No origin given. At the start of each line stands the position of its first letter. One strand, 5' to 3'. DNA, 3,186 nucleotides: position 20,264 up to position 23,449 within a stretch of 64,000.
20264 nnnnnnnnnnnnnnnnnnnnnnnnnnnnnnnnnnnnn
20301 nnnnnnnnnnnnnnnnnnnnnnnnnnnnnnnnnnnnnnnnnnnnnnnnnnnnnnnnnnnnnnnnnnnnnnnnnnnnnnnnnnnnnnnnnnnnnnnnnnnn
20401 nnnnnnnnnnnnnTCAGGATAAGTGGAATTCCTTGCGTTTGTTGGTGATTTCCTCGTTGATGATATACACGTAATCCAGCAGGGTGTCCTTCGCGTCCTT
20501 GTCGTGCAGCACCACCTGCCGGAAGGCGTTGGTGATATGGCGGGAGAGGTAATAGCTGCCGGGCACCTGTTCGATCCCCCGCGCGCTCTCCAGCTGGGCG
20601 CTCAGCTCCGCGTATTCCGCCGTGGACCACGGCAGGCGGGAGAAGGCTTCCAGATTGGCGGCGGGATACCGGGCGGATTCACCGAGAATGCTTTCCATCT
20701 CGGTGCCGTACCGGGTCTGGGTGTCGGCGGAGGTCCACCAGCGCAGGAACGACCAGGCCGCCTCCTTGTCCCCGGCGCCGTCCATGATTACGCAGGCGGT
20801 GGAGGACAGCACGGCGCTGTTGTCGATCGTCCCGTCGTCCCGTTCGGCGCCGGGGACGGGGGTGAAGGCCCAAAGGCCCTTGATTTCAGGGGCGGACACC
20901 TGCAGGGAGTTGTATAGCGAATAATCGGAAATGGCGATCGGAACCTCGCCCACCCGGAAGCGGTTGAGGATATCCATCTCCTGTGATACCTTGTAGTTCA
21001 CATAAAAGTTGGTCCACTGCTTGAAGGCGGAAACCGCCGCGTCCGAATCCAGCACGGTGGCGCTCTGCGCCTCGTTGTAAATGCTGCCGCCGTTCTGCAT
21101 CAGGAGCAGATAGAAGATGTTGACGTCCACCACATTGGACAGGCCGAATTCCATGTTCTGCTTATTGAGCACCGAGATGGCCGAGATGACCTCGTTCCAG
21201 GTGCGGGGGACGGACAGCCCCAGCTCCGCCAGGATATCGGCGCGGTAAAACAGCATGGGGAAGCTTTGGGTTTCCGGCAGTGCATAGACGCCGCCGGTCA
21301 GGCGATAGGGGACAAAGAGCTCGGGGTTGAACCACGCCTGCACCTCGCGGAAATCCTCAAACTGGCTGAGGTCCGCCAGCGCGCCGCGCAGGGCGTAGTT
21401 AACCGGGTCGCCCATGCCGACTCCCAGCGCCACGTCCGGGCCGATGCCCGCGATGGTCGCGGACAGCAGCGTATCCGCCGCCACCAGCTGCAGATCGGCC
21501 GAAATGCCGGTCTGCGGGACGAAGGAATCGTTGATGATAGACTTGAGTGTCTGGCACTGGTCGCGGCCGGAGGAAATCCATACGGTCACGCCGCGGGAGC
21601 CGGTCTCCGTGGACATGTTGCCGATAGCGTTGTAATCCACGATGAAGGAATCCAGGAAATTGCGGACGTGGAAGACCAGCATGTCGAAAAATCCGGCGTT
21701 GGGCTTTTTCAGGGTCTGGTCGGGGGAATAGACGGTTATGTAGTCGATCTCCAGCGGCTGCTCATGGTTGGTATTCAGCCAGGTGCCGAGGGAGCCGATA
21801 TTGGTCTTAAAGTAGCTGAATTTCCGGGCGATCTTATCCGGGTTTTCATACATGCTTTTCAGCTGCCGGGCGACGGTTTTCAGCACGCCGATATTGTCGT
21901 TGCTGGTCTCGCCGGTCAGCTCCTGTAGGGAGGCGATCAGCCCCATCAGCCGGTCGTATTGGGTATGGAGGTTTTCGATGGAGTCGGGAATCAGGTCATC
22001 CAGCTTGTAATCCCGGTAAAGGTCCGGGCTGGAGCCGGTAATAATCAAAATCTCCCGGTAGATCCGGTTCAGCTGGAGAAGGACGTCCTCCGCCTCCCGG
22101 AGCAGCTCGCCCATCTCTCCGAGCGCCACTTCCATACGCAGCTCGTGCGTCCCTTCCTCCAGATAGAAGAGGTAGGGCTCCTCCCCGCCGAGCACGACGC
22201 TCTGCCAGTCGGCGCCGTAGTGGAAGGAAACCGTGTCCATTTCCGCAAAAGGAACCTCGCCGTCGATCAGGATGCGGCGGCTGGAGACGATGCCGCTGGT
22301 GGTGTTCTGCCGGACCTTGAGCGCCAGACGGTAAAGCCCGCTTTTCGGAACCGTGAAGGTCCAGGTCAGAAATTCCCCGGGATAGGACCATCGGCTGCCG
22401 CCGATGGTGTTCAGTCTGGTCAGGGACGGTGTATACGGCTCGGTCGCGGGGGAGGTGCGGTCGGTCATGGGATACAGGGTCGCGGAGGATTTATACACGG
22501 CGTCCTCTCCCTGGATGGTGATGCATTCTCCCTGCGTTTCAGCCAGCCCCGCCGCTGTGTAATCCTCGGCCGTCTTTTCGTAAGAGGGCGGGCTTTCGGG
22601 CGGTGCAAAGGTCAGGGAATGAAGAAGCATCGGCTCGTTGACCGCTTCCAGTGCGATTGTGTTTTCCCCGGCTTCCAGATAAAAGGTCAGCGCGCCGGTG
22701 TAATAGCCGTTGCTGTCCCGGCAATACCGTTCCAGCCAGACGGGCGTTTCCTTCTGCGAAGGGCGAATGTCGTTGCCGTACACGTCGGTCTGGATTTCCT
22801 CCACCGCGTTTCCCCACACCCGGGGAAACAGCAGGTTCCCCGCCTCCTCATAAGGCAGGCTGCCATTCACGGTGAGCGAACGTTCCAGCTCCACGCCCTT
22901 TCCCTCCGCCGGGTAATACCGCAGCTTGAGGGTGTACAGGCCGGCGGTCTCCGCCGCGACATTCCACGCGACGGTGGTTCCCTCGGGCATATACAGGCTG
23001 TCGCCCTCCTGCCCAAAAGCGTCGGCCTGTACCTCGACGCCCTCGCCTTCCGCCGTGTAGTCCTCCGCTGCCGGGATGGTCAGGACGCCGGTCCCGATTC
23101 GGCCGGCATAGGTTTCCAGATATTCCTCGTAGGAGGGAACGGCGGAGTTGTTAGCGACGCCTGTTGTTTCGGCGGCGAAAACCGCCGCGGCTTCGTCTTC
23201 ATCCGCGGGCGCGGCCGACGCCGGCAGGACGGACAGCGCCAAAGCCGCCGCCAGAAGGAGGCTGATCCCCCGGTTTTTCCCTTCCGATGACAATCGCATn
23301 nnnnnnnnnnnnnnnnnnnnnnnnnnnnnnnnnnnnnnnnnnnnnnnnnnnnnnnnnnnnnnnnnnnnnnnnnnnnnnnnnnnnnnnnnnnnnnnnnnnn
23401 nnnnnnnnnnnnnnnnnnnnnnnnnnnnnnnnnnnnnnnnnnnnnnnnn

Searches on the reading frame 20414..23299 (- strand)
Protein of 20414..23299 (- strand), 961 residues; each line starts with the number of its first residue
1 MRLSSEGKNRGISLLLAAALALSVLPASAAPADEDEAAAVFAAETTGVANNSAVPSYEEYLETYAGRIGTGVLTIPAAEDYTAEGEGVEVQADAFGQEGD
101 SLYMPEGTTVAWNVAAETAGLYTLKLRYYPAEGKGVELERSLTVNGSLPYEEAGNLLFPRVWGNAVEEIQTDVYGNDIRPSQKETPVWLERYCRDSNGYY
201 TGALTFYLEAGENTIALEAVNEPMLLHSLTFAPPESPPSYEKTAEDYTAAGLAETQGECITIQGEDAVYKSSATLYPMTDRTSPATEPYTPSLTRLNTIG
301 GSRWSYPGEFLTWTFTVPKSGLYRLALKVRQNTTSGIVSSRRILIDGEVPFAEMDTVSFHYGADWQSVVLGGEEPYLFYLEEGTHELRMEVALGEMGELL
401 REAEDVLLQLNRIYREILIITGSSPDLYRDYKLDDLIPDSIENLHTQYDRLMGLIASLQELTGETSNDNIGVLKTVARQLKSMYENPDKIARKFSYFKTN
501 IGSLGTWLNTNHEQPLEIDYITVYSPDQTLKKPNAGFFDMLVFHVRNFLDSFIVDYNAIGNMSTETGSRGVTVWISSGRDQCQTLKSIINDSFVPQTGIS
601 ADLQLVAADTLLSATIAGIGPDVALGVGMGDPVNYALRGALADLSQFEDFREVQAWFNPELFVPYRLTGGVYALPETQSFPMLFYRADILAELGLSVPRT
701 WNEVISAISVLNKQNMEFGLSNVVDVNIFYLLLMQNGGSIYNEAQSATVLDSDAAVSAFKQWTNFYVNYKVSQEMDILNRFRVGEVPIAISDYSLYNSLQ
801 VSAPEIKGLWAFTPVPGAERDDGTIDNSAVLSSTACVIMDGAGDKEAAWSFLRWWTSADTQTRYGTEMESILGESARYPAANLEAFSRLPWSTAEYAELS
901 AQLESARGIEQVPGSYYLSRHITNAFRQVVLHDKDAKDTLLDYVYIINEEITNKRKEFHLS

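Call 6: search_protein_families(library=pfam, proteins=[window:20414-23299:-], max_evalue=0.01)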
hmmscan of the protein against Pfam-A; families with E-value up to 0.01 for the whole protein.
window:20414-23299:- (961 aa): 3 families
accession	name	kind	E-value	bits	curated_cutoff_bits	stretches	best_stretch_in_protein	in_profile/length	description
PF01547.30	SBP_bac_1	-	1.7e-20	74.7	26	1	597-861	22-306/307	Bacterial extracellular solute-binding protein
PF13416.11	SBP_bac_8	-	7.2e-18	65.8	27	1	608-866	25-254/279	Bacterial extracellular solute-binding protein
PF16990.11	CBM_35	-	0.0011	19.7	28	0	75-133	2-61/121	Carbohydrate binding module (family 35)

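Call 19: search_protein_families(library=ncbifam, proteins=[window:20414-23299:-], max_evalue=0.01)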
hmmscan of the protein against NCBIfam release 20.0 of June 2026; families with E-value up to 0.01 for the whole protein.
window:20414-23299:- (961 aa): 1 family
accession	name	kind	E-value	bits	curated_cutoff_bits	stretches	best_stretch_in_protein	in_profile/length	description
TIGR03850.1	bind_CPR_0540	equivalog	0.004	15.8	299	0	664-745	145-228/437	carbohydrate ABC transporter substrate-binding protein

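Call 56: search_solved_structures(query=window:20414-23299:-, max_evalue=0.1)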
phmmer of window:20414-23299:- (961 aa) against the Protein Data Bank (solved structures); distinct sequences matched with E-value up to 0.1: 36.
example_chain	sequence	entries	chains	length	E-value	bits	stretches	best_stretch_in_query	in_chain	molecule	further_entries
5ysb_A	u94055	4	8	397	2.3e-15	58.7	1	567-864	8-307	Lin1841 protein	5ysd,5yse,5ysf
5ci5_A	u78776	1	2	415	5.6e-14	54.1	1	567-864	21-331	Extracellular solute-binding protein family 1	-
5f7v_A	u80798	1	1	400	1e-12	50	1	597-773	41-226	Lmo0181 protein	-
3jzj_A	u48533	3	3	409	5.1e-06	27.7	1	659-872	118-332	Acarbose/maltose binding protein GacH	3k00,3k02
3k01_A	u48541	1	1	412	5.3e-06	27.7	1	659-872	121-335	Acarbose/maltose binding protein GacH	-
6dtq_A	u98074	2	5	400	3.7e-05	24.9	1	640-860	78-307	maltose-binding protein MalE3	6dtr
7nbz_A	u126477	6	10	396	0.00012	23.2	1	600-790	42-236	Sulfoquinovosyl binding protein | Sulfoquinovosyl glycerol-binding protein SmoF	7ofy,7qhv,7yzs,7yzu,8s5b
6pql_A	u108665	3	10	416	0.00014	23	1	574-721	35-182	ABC transporter sugar-binding protein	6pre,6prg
3vxb_A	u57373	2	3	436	0.00015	22.9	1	618-722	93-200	Putative sugar-binding lipoprotein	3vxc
2heu_A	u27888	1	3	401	0.00017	22.7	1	575-721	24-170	Sugar ABC transporter, sugar-binding protein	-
2hfb_A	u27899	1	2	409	0.00017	22.7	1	575-721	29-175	Sugar ABC transporter, sugar-binding protein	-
2hq0_A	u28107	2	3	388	0.00018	22.6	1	576-721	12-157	Sugar ABC transporter, sugar-binding protein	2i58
7eho_A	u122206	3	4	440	0.00026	22.1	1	606-716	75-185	Chitin oligosaccharide binding protein NagB2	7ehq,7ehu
3uor_A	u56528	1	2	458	0.00039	21.5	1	598-865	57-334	ABC transporter sugar binding protein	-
8vqk_A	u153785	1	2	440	0.00041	21.5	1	680-799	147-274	Putative ABC transporter periplasmic-binding protein YcjN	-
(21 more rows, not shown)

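Call 74: search_solved_structures(query=A5, max_evalue=0.01)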
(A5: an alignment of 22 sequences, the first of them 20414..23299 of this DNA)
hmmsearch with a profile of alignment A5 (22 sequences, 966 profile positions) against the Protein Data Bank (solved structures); distinct sequences matched with E-value up to 0.01: 92 (the best 60 are shown).
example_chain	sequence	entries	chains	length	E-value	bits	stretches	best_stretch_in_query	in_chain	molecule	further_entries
5ysb_A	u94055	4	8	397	4.8e-30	107.3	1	558-868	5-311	Lin1841 protein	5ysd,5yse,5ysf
5ci5_A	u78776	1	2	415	9.4e-23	83.2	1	560-864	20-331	Extracellular solute-binding protein family 1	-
9xf5_A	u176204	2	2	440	6.3e-15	57.3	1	592-708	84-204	ABC transporter substrate-binding protein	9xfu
4r9f_A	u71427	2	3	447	1e-13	53.2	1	561-708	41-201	MBP1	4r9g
3uor_A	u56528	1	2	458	1.8e-13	52.5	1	562-865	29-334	ABC transporter sugar binding protein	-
6h0h_A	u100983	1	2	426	5.6e-13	50.8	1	579-854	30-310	Probable solute binding protein of ABC transporter system for sugars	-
6q5g_A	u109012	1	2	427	5.6e-13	50.8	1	579-854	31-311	Sugar ABC transporter substrate-binding protein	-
7x0i_A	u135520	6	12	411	1.2e-12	49.7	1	565-866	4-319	CbpB | CpbB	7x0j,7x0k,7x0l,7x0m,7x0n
4qrz_A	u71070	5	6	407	4.2e-12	47.9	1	564-859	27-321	ABC-TYPE SUGAR TRANSPORTER | ABC transporter, substrate binding protein (Sugar)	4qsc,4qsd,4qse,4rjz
5f7v_A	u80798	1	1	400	5.5e-12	47.5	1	578-766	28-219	Lmo0181 protein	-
2hfb_A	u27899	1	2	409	1.3e-11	46.2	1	571-714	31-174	Sugar ABC transporter, sugar-binding protein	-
6pql_A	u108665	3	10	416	1.4e-11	46.2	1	571-714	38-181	ABC transporter sugar-binding protein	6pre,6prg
2heu_A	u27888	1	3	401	1.6e-11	46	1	573-714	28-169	Sugar ABC transporter, sugar-binding protein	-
2hq0_A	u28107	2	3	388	1.7e-11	45.9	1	573-714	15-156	Sugar ABC transporter, sugar-binding protein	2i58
6hur_A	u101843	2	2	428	5.5e-09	37.6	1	553-741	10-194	ABC transporter substrate-binding protein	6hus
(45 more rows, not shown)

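Call 75: search_protein_families(library=pfam, alignment_id=A5, max_evalue=0.01)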
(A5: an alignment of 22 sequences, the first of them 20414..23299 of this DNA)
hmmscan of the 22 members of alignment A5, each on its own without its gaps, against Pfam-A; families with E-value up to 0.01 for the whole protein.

A. member 1, window:20414-23299:- (961 aa): 3 families
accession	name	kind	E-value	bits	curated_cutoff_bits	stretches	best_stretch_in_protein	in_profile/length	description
PF01547.30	SBP_bac_1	-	1.7e-20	74.7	26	1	597-861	22-306/307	Bacterial extracellular solute-binding protein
PF13416.11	SBP_bac_8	-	7.2e-18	65.8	27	1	608-866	25-254/279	Bacterial extracellular solute-binding protein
PF16990.11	CBM_35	-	0.0011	19.7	28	0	75-133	2-61/121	Carbohydrate binding module (family 35)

B. families by the number of members that match (of 22 scanned): 7 families
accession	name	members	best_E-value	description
PF01547.30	SBP_bac_1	21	1.9e-28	Bacterial extracellular solute-binding protein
PF13416.11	SBP_bac_8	19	9.3e-29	Bacterial extracellular solute-binding protein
PF16990.11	CBM_35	11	1.1e-06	Carbohydrate binding module (family 35)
PF25275.1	Golvesin_C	9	3.4e-06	Golvesin C-terminal domain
PF18052.6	Rx_N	1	0.0038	Rx N-terminal domain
PF03422.21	CBM_6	1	0.006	Carbohydrate binding module (family 6)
PF09394.16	Inhibitor_I42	1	0.0069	Chagasin family peptidase inhibitor I42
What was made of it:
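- Other modules: the giant SBP carries its own CBM35-like modules (call 75). The neighbouring giant SBP already carries CBM35-like modules (call 75).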
